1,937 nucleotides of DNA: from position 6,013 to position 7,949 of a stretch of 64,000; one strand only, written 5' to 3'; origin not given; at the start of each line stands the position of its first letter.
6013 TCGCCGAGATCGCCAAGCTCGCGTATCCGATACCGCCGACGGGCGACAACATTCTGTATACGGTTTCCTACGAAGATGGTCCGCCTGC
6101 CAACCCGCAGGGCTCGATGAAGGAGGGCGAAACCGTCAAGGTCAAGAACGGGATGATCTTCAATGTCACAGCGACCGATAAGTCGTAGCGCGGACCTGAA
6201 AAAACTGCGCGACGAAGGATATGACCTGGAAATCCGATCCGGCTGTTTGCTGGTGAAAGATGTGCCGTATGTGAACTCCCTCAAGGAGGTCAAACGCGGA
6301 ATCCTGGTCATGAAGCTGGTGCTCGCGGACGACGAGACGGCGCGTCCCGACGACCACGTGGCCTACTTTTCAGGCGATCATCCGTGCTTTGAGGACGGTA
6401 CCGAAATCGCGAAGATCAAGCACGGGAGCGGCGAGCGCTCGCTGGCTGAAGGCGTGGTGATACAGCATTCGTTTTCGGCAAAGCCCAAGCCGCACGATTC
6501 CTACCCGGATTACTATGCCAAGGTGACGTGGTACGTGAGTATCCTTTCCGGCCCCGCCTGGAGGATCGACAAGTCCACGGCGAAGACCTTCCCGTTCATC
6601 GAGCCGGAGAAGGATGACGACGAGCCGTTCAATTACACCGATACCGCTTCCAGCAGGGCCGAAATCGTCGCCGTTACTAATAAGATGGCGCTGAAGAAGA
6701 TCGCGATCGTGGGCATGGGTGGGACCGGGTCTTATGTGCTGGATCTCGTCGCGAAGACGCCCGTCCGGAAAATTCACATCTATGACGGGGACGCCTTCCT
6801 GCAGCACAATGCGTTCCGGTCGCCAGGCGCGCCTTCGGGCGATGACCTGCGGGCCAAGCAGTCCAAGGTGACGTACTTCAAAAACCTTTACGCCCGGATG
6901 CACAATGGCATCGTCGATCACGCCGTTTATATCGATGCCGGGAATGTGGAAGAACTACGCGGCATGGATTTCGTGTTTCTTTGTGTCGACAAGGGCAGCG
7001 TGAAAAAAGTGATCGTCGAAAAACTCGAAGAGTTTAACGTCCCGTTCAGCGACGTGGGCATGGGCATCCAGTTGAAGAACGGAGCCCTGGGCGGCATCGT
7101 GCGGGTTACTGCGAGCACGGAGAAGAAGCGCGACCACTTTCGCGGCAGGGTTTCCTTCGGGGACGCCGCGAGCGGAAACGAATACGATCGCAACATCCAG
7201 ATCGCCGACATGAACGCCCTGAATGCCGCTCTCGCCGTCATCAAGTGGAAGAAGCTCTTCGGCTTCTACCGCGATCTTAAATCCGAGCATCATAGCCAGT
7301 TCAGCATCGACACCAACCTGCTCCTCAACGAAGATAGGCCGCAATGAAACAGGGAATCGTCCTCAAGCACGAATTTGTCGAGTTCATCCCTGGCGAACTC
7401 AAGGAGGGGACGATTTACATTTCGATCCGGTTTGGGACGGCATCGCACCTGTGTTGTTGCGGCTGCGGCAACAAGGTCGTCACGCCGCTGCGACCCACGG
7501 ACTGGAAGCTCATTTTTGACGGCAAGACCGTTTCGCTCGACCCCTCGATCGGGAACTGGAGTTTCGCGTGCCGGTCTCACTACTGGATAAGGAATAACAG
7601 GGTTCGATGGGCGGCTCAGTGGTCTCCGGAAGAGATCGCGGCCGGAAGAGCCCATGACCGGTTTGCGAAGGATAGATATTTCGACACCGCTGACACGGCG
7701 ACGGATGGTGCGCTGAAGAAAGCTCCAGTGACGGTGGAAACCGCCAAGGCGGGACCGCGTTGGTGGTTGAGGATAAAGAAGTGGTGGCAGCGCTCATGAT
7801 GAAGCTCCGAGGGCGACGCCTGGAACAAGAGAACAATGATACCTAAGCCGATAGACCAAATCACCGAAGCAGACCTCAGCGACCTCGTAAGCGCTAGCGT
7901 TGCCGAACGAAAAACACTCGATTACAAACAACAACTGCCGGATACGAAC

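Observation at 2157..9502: Seven co-directional genes behind one recognisable promoter join an AAA+/subtilase pair to a ubiquitin-like conjugation set, a Schlafen/AlbA_2 protein and a mini-kinase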

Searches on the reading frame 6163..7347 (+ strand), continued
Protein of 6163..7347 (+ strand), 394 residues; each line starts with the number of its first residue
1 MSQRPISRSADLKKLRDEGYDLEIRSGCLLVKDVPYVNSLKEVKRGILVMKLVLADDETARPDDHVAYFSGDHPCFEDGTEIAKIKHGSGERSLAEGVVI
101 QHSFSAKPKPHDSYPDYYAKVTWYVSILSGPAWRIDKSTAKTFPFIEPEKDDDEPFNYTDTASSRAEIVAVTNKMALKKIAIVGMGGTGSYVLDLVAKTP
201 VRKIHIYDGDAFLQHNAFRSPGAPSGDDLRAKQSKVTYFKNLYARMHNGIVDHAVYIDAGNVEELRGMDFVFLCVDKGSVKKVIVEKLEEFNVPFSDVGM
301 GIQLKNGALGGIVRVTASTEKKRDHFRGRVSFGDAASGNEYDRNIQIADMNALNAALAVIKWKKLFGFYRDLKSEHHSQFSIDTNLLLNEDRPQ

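Call 72: search_dna_similar(query=window:6163-7347:+, collection=plasmids, mode=protein, max_rows=60, max_evalue=1e-20)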
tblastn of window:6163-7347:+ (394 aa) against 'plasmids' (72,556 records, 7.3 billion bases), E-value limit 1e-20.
Records with a match: 126; places in all: 128; records where one place covers at least 80% of the query: 122.
Best place of each record, by identity: <60% 126.
By first word of the organism name: Acinetobacter 45; Rhizobium 15; Ralstonia 13; Mesorhizobium 6; Agrobacterium 4; Cytobacillus 3; Bradyrhizobium 3; Sulfitobacter 2; Leptolyngbya 2; Shinella 2; and 28 more.
By predicted mobility (MOB-suite, as given by PLSDB): mobilizable 56; conjugative 39; non-mobilizable 31.
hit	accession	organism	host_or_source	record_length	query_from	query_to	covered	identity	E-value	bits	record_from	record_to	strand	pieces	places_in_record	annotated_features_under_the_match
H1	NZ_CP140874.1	Rhizobium beringeri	Trifolium pratense,whole organism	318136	1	391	99%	53.6%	8e-133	427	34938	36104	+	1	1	ThiF family adenylyltransferase | multiubiquitin domain-containing protein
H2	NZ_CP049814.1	Pontibrevibacter nitratireducens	-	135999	6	392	98%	52.3%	3e-126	407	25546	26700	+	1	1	ThiF family adenylyltransferase | multiubiquitin domain-containing protein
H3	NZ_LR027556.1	Tritonibacter mobilis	sea water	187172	6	391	98%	52.2%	3e-124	402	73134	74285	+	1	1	ThiF family adenylyltransferase | multiubiquitin domain-containing protein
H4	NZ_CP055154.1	Adhaeribacter swui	Cell culture,Mud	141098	1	391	99%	51.3%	2e-128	414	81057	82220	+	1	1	ThiF family adenylyltransferase | multiubiquitin domain-containing protein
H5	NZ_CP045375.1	Sulfitobacter sp. THAF37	pure culture,Surface of a polyethylene ...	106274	6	391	98%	51.9%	2e-123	399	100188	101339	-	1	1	ThiF family adenylyltransferase | multiubiquitin domain-containing protein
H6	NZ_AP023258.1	Mesorhizobium sp. L-2-11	Lotus japonicus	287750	1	391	99%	51.2%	1e-119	389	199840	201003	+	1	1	ThiF family adenylyltransferase | multiubiquitin domain-containing protein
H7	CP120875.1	Klebsiella pneumoniae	Homo sapiens,Plasmid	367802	1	391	99%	50.9%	4e-121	393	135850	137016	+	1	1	ThiF family adenylyltransferase | multiubiquitin domain-containing protein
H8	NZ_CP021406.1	Pacificitalea manganoxidans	cell culture,sediment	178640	6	392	98%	51.3%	2e-123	399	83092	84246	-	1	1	ThiF family adenylyltransferase | multiubiquitin domain-containing protein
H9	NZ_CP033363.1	Mesorhizobium sp. NZP2077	cell culture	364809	1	391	99%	50.3%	3e-117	382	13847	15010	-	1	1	ThiF family adenylyltransferase | multiubiquitin domain-containing protein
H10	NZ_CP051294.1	Mesorhizobium sp. NZP2077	cell culture,Lotus corniculatus nodule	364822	1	391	99%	50.3%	3e-117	382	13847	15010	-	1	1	ThiF family adenylyltransferase | multiubiquitin domain-containing protein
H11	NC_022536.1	Agrobacterium pusense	-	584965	1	391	99%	50.0%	2e-117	382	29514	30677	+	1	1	ThiF family adenylyltransferase | multiubiquitin domain-containing protein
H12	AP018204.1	Leptolyngbya boryana NIES-2135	-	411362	1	391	99%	49.9%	8e-114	372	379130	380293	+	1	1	hypothetical protein (x2)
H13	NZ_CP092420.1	Leptolyngbya boryana IU 594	-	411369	1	391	99%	49.9%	8e-114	372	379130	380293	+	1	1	ThiF family adenylyltransferase | multiubiquitin domain-containing protein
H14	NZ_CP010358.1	Acinetobacter johnsonii XBB1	Hospital sewage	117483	1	391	99%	49.7%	2e-125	405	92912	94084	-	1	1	ThiF family adenylyltransferase | multiubiquitin domain-containing protein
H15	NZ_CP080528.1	Mesorhizobium sp. AR07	Oxytropis sp.,Cell culture,root nodule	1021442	1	391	99%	49.5%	7e-122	395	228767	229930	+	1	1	record has no annotation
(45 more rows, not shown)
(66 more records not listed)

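Call 79: get_annotated_region(hit=H14, flank=5000)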
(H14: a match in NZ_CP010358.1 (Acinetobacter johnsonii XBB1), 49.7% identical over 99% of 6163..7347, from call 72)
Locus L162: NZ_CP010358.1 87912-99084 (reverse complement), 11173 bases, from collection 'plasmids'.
description: Acinetobacter johnsonii XBB1 plasmid pXBB1-8, complete sequence
organism: Acinetobacter johnsonii XBB1 (NCBI taxid 1242245)
taxonomy: Bacteria; Pseudomonadota; Gammaproteobacteria; Moraxellales; Moraxellaceae; Acinetobacter; Acinetobacter johnsonii; Acinetobacter johnsonii XBB1
host: -; source: Hospital sewage; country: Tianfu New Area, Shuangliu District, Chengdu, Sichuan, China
typing (MOB-suite, as given by PLSDB): mobilizable; replicon rep_cluster_639; relaxase MOBP
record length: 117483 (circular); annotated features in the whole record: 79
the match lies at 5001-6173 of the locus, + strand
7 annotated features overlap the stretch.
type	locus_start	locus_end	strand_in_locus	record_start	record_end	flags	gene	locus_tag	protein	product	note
CDS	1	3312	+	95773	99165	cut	-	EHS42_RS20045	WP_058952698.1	UvrD-helicase domain-containing protein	-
CDS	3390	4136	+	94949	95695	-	-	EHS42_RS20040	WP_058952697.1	IS5-like element ISAba31 family transposase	GO:0006313 - DNA transposition [Evidence IEA]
CDS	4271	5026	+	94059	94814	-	-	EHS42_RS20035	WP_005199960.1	multiubiquitin domain-containing protein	-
CDS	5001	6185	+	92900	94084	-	-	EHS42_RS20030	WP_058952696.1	ThiF family adenylyltransferase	-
CDS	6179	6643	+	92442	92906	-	-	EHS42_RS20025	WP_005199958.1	DUF6527 family protein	-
CDS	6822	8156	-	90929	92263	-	-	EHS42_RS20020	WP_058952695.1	ISNCY family transposase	-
CDS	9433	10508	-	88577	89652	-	-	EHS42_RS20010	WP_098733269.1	IS3 family transposase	-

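Call 80: get_annotated_region(hit=H4, flank=6000)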
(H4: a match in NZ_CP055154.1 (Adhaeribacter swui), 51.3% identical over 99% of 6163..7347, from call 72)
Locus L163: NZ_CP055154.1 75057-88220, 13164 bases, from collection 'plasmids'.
description: Adhaeribacter swui strain KCTC 52873 plasmid unnamed1, complete sequence
organism: Adhaeribacter swui (NCBI taxid 2086471)
taxonomy: Bacteria; Bacteroidota; Cytophagia; Cytophagales; Hymenobacteraceae; Adhaeribacter; Adhaeribacter swui
host: -; source: Cell culture,Mud; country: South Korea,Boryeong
typing (MOB-suite, as given by PLSDB): non-mobilizable
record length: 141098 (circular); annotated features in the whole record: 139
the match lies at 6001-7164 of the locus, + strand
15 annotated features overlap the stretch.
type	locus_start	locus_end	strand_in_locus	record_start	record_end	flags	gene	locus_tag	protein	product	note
CDS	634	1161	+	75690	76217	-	-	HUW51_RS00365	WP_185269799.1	hypothetical protein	-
CDS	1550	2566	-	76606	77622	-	-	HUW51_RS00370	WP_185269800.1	PDDEXK nuclease domain-containing protein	-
CDS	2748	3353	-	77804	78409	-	-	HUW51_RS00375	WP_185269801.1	UPF0158 family protein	-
CDS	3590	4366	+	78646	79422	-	-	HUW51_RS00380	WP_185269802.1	hypothetical protein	-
CDS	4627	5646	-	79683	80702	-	-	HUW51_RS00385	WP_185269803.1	WYL domain-containing protein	-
CDS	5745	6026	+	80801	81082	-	-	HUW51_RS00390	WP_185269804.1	multiubiquitin domain-containing protein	-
CDS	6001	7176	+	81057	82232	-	-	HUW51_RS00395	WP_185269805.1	ThiF family adenylyltransferase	-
CDS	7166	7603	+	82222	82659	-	-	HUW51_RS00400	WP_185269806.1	DUF6527 family protein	-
CDS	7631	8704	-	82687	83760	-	-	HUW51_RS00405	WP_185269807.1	PDDEXK nuclease domain-containing protein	-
CDS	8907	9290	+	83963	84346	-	-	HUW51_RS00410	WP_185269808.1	metalloregulator ArsR/SmtB family transcription factor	GO:0006355 - regulation of DNA-templated transcription [Evidence IEA]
CDS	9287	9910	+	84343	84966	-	merTP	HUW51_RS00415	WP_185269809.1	mercuric transport protein MerTP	-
CDS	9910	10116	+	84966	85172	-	-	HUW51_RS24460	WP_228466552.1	GDCCVxC domain-containing (seleno)protein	-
CDS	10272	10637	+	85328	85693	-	-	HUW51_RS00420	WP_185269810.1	metal-sensing transcriptional repressor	GO:0006355 - regulation of DNA-templated transcription [Evidence IEA]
CDS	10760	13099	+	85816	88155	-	-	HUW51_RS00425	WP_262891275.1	heavy metal translocating P-type ATPase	-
CDS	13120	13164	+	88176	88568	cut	-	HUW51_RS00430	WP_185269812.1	heavy metal-associated domain-containing protein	-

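Call 81: get_annotated_region(hit=H1, flank=5000)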
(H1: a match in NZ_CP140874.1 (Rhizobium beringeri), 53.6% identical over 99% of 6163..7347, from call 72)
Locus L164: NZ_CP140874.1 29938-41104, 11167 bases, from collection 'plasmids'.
description: Rhizobium beringeri strain TP13 plasmid pRlX1, complete sequence
organism: Rhizobium beringeri (NCBI taxid 3019934)
taxonomy: Bacteria; Pseudomonadota; Alphaproteobacteria; Hyphomicrobiales; Rhizobiaceae; Rhizobium; Rhizobium beringeri
host: -; source: Trifolium pratense,whole organism; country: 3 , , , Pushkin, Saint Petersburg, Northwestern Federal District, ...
typing (MOB-suite, as given by PLSDB): conjugative; replicon rep_cluster_471; relaxase MOBQ,MOBQ; mating-pair formation MPF_T
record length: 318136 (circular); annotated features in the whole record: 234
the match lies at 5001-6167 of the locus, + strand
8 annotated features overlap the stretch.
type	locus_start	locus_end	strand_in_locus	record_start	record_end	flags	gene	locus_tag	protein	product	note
CDS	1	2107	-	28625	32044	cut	-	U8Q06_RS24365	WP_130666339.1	UvrD-helicase domain-containing protein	-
CDS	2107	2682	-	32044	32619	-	-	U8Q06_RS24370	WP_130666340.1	hypothetical protein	-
CDS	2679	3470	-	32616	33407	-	-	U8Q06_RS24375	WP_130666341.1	sigma-70 family RNA polymerase sigma factor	-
CDS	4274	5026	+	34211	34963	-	-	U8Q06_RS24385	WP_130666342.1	multiubiquitin domain-containing protein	-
CDS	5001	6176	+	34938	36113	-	-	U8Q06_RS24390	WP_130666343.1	ThiF family adenylyltransferase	-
CDS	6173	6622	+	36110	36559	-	-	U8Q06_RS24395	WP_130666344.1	DUF6527 family protein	-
CDS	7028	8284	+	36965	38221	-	-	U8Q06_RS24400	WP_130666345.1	DNA repair exonuclease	-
CDS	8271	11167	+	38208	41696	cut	-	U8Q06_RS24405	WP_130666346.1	YhaN family protein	-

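Call 85: find_encoding_contigs(protein=P0001, flank=9000, max_places=6)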
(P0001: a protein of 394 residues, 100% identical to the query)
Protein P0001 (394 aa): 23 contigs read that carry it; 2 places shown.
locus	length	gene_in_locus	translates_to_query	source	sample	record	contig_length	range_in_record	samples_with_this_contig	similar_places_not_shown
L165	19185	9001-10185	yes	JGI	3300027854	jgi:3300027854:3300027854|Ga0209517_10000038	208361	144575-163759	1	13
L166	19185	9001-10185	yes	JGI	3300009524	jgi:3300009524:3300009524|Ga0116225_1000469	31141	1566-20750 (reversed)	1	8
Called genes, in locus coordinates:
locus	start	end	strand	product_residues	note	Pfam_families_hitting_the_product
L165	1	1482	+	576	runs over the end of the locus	-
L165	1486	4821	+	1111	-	PF18731:HEPN_Swt1, PF04465:DUF499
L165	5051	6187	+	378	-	PF13191:AAA_16 (faint), PF00004:AAA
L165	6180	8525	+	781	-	PF00082:Peptidase_S8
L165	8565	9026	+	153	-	PF14452:Multi_ubiq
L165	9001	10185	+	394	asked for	PF20590:DUF6791, PF00899:ThiF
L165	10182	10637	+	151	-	PF20137:BubE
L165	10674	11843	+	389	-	PF04326:SLFN_AlbA_2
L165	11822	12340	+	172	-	-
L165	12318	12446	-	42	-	-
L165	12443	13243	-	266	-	PF09509:Hypoth_Ymh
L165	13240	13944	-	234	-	PF04326:SLFN_AlbA_2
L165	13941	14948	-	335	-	-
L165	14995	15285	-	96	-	-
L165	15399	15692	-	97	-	-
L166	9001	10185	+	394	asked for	PF20590:DUF6791, PF00899:ThiF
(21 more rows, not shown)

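Call 86: find_encoding_contigs(protein=P0013, flank=5000, max_places=2)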
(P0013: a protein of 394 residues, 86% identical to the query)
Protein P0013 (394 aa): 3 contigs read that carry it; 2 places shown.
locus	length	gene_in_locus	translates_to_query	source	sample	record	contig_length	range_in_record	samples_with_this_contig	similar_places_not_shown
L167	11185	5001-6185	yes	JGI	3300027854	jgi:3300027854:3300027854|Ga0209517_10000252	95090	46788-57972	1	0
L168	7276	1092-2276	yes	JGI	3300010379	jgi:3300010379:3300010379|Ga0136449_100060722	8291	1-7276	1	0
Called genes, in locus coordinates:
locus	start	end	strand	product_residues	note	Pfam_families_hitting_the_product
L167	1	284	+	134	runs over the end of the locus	-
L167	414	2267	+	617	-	PF13589:HATPase_c_3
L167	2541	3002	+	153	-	-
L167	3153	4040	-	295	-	PF06114:Peptidase_M78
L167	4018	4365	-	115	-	PF13560:HTH_31, PF01381:HTH_3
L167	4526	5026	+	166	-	PF14452:Multi_ubiq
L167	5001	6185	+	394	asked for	PF20590:DUF6791, PF00899:ThiF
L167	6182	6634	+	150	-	PF20137:BubE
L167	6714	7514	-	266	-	PF04471:Mrr_cat, PF22722:NA-iREase1, PF01396:Zn_ribbon_Top1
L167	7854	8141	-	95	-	-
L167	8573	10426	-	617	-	PF03432:Relaxase, PF22863:TraI_middle, PF18821:LPD7, PF22287:TraI-like_C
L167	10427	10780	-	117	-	PF21983:NikA-like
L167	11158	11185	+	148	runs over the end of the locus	PF17273:DUF5338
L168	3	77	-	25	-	?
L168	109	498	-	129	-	PF13560:HTH_31, PF01381:HTH_3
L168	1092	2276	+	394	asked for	PF20590:DUF6791, PF00899:ThiF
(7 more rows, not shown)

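Call 87: find_encoding_contigs(protein=P0018, flank=5000, max_places=2)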
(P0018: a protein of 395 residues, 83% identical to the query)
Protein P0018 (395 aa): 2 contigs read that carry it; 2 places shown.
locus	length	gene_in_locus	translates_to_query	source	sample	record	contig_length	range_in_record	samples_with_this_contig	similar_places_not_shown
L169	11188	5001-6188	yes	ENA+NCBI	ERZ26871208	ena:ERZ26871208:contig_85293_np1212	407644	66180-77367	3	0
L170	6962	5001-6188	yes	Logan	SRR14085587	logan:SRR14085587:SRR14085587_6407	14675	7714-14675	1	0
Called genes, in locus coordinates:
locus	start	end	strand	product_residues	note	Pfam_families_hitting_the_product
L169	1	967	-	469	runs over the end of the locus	PF01170:UPF0020 (faint)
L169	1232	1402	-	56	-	-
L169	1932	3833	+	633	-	PF13589:HATPase_c_3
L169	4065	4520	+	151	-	-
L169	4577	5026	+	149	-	PF14452:Multi_ubiq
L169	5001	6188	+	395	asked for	PF20590:DUF6791, PF00899:ThiF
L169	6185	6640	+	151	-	PF20137:BubE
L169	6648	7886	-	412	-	PF00589:Phage_integrase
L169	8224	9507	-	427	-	PF12704:MacB_PCD, PF02687:FtsX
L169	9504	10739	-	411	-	PF12704:MacB_PCD, PF02687:FtsX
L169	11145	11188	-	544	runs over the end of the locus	PF05425:CopD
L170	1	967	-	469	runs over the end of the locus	PF01170:UPF0020 (faint)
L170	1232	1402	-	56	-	-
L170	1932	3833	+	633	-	PF13589:HATPase_c_3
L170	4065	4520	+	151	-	-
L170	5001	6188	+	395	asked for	PF20590:DUF6791, PF00899:ThiF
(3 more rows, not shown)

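Call 88: find_encoding_contigs(protein=P0039, flank=5000, max_places=2)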
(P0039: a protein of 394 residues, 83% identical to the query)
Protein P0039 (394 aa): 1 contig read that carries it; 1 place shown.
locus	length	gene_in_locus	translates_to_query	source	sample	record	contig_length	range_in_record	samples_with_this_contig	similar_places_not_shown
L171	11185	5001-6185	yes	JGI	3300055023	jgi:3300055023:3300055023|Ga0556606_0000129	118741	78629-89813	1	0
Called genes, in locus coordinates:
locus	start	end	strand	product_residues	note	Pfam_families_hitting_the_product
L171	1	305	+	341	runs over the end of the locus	PF19283:APEH_N (faint), PF26549:Tricorn_N, PF00930:DPPIV_N (faint), PF26549:Tricorn_N, PF07676:PD40, PF26550:Tricorn_2nd, PF26549:Tricorn_N, PF07676:PD40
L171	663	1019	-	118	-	PF02452:PemK_toxin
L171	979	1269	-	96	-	-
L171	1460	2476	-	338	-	PF08843:AbiEii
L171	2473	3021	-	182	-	PF19570:DUF6088, PF13338:AbiEi_4 (faint)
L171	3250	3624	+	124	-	PF12844:HTH_19, PF13560:HTH_31, PF01381:HTH_3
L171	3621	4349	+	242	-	-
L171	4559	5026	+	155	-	PF14452:Multi_ubiq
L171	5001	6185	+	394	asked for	PF20590:DUF6791, PF00899:ThiF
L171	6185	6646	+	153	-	PF20137:BubE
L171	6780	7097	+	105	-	-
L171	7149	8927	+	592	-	PF07693:KAP_NTPase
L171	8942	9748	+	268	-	-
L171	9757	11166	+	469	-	PF06508:QueC (faint)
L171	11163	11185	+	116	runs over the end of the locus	PF04266:ASCH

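Call 89: find_encoding_contigs(protein=P0041, flank=5000, max_places=2)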
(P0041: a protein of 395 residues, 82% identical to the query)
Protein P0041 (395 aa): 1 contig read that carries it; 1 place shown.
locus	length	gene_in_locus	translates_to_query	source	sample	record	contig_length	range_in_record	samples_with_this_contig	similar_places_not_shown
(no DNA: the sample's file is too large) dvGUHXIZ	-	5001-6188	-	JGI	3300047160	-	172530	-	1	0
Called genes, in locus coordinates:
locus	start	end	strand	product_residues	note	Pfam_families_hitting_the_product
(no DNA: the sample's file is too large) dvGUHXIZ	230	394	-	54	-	PF02558:ApbA (weak)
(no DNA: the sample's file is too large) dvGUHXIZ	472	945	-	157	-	PF12697:Abhydrolase_6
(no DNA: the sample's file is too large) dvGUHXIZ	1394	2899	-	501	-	PF11154:DUF2934 (weak)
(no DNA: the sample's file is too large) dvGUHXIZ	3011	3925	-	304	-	PF06114:Peptidase_M78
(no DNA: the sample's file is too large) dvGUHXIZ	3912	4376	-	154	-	PF13560:HTH_31, PF01381:HTH_3 (faint)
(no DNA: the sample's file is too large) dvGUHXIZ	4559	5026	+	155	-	PF14452:Multi_ubiq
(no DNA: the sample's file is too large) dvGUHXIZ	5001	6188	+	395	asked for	PF20590:DUF6791, PF00899:ThiF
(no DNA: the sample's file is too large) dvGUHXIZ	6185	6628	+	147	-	PF20137:BubE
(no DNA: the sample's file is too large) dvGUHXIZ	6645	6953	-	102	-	-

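Call 90: find_encoding_contigs(protein=P0055, flank=5000, max_places=2)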
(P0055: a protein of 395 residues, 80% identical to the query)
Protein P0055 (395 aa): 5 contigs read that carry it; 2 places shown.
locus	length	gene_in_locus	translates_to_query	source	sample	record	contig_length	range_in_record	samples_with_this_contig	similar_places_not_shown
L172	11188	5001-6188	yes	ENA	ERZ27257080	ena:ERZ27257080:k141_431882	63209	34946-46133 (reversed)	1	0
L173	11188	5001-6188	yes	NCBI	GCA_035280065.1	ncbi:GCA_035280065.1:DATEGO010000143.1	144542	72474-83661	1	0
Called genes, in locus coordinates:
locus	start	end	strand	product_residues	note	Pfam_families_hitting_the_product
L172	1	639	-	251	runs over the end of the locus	-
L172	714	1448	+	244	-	-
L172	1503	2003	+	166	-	PF03703:bPH_2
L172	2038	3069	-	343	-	PF01661:Macro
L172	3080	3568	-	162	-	PF14487:DarT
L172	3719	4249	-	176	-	PF06114:Peptidase_M78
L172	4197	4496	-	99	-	PF01381:HTH_3, PF12844:HTH_19 (weak), PF13443:HTH_26 (weak), PF13560:HTH_31 (weak)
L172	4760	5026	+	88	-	PF14452:Multi_ubiq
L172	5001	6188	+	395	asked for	PF20590:DUF6791, PF00899:ThiF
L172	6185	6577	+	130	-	PF20137:BubE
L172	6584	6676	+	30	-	-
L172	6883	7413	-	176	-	PF02276:CytoC_RC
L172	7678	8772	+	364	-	PF11138:DUF2911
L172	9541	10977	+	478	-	PF03069:FmdA_AmdA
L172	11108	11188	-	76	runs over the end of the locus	-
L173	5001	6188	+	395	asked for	PF20590:DUF6791, PF00899:ThiF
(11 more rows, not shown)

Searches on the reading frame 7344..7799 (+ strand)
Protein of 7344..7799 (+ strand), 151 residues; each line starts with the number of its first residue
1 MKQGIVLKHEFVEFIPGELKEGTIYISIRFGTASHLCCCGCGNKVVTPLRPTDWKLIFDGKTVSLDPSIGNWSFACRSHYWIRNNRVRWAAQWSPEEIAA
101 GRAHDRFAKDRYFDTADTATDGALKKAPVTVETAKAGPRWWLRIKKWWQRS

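Call 3: search_protein_families(library=pfam, proteins=[window:7344-7799:+], max_evalue=0.01)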
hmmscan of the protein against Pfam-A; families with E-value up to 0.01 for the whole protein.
window:7344-7799:+ (151 aa): 1 family
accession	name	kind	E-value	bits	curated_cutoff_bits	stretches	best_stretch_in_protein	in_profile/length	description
PF20137.4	DUF6527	-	2.9e-26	91.6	23.6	1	32-90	2-63/63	Family of unknown function (DUF6527)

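Call 4: search_protein_families(library=padloc, proteins=[window:7344-7799:+], max_evalue=0.01)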
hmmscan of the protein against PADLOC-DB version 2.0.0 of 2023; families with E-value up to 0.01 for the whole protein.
window:7344-7799:+ (151 aa): 0 families

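Call 54: search_protein_families(library=ncbifam, proteins=[window:7344-7799:+], max_evalue=0.01)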
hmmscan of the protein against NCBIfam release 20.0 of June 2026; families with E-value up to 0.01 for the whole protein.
window:7344-7799:+ (151 aa): 0 families
